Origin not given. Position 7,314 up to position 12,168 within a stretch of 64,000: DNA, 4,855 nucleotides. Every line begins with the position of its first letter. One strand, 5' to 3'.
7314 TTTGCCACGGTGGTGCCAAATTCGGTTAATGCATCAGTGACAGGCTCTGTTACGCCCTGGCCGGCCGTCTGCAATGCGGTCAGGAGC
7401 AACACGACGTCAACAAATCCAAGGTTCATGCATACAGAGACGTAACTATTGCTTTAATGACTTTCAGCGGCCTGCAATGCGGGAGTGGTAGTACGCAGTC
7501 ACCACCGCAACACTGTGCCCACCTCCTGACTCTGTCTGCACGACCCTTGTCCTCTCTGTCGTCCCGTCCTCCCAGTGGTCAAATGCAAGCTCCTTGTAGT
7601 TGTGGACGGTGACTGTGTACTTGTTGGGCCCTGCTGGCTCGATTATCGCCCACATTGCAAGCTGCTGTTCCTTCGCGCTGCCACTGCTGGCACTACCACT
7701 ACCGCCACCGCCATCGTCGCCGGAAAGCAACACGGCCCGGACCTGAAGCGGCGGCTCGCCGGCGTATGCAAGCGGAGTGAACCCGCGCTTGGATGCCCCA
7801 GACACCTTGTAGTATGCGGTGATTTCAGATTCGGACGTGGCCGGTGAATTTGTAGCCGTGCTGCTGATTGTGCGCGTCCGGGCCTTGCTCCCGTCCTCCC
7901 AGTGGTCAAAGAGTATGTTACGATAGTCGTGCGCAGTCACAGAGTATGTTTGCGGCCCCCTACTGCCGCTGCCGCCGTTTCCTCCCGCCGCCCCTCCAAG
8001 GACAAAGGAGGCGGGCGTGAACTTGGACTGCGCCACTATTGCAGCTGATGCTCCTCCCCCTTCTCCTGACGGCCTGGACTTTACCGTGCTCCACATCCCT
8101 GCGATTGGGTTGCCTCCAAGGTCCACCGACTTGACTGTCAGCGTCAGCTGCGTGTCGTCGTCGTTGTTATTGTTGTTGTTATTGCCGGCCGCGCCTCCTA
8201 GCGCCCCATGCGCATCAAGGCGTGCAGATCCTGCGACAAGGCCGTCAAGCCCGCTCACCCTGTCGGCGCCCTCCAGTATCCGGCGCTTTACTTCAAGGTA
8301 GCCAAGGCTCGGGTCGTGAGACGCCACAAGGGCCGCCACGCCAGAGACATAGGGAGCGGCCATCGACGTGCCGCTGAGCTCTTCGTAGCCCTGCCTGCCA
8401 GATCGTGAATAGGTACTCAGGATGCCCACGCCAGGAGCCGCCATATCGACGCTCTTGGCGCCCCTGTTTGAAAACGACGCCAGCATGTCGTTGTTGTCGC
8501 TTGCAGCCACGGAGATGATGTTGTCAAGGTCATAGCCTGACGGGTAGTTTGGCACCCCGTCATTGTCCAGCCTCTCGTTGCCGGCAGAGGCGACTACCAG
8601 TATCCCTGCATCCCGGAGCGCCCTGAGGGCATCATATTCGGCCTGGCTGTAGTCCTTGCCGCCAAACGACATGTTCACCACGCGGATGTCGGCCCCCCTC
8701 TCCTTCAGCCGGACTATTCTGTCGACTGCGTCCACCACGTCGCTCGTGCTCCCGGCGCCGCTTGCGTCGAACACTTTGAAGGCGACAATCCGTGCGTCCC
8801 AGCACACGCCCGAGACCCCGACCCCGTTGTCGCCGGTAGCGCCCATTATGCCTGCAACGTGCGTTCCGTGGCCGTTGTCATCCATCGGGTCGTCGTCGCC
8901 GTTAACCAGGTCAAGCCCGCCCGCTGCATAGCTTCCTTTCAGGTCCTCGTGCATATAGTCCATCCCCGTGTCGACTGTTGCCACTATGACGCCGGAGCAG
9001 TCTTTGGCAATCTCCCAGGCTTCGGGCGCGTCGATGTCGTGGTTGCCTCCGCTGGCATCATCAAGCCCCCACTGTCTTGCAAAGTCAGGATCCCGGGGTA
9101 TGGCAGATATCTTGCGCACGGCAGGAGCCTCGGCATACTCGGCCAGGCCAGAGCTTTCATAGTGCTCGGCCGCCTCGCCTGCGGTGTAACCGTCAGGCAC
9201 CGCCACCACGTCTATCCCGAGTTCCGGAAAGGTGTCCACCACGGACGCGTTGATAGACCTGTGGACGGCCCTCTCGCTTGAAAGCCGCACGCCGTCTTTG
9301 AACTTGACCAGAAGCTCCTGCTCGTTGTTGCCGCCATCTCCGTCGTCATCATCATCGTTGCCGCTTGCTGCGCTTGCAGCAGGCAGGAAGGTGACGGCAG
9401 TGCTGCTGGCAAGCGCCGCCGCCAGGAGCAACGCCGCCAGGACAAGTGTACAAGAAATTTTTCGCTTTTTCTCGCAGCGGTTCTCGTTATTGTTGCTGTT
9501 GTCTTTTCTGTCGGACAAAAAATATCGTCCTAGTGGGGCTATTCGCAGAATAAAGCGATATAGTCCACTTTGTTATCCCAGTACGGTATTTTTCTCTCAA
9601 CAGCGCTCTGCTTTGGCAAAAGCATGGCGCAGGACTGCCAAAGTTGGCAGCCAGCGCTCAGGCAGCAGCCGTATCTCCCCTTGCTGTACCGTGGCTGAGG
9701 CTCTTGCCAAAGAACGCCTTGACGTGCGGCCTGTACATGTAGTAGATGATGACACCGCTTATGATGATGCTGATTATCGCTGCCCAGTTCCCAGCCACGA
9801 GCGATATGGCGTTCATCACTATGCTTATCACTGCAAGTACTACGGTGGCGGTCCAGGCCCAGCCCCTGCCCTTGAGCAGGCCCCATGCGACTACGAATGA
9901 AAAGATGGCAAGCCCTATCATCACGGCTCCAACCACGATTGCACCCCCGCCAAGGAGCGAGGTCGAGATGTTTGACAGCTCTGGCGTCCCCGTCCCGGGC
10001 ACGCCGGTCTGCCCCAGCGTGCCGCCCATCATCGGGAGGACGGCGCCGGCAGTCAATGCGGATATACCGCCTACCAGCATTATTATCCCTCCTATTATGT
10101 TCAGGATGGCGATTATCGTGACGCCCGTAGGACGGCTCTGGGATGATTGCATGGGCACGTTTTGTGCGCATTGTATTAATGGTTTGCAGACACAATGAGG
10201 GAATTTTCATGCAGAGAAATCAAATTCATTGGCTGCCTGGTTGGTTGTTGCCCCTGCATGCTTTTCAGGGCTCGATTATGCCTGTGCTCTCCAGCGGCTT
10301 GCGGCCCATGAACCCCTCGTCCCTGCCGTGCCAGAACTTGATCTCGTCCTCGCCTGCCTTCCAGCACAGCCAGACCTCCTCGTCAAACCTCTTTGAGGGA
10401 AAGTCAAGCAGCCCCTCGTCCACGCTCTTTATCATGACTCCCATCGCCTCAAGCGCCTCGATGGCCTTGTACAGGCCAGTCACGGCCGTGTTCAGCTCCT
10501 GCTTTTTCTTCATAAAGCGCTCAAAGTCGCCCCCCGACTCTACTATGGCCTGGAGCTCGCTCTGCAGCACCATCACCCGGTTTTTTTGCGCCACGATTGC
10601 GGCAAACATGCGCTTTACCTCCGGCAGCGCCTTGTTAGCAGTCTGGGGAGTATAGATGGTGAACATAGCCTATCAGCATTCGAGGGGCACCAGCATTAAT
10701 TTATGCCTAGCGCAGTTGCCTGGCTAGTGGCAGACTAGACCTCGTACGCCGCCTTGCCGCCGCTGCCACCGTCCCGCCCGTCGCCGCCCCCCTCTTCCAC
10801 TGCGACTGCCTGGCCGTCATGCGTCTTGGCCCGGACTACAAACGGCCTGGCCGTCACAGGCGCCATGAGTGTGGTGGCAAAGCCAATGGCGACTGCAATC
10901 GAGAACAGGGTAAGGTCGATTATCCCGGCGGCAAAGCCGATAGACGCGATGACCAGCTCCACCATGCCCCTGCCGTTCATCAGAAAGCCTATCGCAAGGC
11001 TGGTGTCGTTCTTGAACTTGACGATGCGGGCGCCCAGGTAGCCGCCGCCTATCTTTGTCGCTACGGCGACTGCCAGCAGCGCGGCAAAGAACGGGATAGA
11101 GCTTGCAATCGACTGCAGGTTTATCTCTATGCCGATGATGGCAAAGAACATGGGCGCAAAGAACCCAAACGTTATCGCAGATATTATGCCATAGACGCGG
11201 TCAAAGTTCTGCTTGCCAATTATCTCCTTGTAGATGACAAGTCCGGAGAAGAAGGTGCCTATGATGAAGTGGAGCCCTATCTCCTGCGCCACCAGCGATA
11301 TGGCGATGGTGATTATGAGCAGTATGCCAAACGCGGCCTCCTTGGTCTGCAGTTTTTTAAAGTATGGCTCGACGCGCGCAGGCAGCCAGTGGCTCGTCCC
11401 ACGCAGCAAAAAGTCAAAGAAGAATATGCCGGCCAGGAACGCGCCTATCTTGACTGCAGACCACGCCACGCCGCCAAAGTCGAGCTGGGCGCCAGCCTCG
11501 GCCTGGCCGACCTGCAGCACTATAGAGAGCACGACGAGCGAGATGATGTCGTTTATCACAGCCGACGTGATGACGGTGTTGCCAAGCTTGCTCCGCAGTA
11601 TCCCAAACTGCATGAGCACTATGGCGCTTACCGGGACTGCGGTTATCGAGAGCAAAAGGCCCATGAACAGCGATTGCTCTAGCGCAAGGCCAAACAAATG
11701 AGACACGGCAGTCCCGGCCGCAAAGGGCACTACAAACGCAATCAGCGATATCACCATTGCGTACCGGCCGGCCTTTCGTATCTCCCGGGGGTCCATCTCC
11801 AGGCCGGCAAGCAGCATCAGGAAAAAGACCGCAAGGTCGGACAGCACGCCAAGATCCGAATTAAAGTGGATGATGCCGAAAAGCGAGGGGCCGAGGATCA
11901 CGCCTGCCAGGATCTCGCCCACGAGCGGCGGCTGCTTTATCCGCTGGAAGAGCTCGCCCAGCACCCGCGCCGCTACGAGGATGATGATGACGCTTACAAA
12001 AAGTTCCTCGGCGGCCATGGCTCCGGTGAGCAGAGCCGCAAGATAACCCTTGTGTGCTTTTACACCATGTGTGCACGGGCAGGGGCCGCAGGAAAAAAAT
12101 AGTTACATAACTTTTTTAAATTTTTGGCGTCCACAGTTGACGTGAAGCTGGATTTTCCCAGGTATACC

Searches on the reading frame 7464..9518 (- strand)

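Call 61: search_protein_families(library=pfam, proteins=[window:7464-9518:-], max_evalue=0.00001)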
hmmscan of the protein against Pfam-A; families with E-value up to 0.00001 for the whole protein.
window:7464-9518:- (684 aa): 2 families
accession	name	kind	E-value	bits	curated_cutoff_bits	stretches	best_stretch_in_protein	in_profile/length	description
PF00082.27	Peptidase_S8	-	1.7e-54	185.6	21.8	1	175-418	2-273/288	Subtilase family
PF22148.1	Fervidolysin_NPro-like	-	2.4e-12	47.5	21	1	66-130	17-79/81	Fervidolysin N-terminal prodomain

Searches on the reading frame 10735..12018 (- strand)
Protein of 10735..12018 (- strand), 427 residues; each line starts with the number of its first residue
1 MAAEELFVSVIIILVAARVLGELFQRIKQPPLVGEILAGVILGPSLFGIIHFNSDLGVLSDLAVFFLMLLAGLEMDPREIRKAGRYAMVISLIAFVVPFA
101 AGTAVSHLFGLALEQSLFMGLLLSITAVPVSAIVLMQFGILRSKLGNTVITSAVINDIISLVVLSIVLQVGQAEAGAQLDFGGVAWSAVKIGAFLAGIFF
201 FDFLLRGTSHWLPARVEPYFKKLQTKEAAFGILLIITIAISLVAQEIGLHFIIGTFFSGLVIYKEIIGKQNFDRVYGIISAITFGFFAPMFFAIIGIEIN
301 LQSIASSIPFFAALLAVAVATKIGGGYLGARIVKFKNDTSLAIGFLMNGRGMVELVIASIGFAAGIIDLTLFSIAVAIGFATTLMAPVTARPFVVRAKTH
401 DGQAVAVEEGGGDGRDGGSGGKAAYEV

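Call 61: search_protein_families(library=pfam, proteins=[window:10735-12018:-], max_evalue=0.00001)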
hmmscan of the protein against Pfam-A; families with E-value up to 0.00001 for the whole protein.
window:10735-12018:- (427 aa): 1 family
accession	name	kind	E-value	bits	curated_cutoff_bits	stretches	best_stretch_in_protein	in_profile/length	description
PF00999.27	Na_H_Exchanger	-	4.7e-61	207.1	26.2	1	18-395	9-374/375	Sodium/hydrogen exchanger, transmembrane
